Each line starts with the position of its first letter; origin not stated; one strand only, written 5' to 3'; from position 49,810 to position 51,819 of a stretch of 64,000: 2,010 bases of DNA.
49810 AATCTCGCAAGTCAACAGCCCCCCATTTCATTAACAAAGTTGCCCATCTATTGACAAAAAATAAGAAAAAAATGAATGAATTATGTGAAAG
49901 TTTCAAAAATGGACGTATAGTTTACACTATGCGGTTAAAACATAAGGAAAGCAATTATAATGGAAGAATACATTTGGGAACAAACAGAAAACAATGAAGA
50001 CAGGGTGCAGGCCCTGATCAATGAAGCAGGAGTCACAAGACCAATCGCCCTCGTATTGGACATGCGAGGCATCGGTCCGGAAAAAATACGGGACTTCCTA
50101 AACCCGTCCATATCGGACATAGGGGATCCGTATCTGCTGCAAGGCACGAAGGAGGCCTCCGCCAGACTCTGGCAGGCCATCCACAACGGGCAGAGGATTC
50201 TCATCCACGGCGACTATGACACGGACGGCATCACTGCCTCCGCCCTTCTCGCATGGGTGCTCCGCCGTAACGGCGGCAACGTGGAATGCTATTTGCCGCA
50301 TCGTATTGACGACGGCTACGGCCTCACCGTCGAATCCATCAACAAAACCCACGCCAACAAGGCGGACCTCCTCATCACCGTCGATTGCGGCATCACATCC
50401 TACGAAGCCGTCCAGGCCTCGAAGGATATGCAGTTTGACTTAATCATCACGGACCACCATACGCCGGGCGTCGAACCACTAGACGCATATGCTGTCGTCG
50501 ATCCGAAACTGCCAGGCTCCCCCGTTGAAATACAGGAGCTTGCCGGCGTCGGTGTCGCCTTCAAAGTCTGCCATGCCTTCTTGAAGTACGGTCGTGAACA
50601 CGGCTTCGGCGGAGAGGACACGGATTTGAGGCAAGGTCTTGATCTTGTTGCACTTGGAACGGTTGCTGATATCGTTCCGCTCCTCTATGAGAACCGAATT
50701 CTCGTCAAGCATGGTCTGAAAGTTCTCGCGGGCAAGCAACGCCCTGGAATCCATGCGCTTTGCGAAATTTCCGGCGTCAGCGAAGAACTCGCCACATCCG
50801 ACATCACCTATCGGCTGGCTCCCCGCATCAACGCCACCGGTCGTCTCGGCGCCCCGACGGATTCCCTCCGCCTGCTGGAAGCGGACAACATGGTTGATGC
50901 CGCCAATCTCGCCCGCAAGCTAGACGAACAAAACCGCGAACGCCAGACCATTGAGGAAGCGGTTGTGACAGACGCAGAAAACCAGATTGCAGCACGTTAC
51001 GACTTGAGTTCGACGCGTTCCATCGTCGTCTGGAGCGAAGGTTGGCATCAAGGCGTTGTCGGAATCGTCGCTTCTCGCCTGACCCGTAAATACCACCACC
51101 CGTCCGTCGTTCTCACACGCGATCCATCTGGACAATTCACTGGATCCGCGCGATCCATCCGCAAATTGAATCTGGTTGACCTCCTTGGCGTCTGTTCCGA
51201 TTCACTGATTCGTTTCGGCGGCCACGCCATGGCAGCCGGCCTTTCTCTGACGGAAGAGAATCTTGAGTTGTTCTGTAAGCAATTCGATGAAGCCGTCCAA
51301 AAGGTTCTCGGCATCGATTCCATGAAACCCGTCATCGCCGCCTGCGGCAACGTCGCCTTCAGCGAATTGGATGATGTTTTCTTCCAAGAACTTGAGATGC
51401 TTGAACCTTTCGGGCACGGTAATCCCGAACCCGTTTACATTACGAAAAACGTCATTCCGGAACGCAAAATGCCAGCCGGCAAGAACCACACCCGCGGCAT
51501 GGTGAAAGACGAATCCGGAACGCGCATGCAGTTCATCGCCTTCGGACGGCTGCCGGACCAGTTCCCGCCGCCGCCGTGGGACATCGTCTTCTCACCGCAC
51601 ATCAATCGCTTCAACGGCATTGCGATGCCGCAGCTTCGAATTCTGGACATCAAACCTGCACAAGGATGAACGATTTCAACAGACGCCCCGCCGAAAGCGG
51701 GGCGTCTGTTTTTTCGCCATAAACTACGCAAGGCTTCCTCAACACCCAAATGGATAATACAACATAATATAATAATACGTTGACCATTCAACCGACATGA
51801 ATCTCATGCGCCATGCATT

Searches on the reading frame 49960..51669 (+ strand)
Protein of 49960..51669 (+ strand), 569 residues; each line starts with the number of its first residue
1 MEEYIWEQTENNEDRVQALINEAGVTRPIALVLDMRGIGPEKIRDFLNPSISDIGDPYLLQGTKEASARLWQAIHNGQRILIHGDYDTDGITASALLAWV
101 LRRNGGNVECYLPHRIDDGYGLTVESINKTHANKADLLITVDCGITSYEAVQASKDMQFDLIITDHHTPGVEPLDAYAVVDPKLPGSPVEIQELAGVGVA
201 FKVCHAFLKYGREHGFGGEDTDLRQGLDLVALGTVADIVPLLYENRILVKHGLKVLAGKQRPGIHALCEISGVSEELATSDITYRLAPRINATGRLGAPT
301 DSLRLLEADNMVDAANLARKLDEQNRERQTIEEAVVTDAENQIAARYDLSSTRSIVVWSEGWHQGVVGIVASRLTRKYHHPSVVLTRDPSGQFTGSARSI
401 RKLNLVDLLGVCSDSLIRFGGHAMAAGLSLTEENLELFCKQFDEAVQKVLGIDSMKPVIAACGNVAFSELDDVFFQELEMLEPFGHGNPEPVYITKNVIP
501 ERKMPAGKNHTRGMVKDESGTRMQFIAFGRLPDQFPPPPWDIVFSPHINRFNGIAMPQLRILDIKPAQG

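Call 19: find_encoding_contigs(protein=window:49960-51669:+, flank=8000, max_places=10)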
Protein window:49960-51669:+ (569 aa): no gene with exactly this product is on record in the collection.
